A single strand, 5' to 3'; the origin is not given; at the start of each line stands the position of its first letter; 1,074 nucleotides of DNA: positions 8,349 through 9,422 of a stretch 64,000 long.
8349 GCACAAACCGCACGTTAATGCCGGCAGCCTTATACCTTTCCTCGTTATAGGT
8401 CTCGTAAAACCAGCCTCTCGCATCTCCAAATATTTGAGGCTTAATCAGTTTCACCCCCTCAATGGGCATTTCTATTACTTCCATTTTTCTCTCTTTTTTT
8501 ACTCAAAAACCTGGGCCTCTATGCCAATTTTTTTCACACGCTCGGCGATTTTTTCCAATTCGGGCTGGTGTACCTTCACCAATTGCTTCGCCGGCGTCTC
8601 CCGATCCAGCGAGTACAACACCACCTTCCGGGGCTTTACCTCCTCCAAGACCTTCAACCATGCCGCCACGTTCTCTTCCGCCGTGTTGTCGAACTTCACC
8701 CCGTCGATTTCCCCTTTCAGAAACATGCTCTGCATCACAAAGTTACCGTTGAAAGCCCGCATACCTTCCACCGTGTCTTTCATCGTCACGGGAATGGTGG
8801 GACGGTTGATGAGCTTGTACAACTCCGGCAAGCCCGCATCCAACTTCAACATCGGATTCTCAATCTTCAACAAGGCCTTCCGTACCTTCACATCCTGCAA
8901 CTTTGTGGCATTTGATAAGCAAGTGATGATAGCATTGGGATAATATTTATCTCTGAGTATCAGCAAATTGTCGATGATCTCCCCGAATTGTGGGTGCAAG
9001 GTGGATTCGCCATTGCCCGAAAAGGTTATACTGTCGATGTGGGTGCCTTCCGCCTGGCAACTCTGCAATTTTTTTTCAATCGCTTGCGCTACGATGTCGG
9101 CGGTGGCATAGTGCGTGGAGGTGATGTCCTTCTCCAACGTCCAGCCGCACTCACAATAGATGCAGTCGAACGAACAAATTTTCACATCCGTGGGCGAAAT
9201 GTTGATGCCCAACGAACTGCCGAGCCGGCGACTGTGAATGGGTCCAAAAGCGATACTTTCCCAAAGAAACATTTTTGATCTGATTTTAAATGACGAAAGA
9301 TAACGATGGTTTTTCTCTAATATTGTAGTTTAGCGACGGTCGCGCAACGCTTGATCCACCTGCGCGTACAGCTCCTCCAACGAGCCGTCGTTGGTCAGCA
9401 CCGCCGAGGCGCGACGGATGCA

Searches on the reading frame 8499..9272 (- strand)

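Call 79: search_protein_families(library=pfam, proteins=[window:8499-9272:-], max_evalue=0.00001)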
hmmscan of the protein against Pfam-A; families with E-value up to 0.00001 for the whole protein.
window:8499-9272:- (257 aa): 1 family
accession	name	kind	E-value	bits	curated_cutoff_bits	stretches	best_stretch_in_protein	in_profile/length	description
PF04055.27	Radical_SAM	-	5.2e-09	36.9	29.5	1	32-190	6-156/166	Radical SAM superfamily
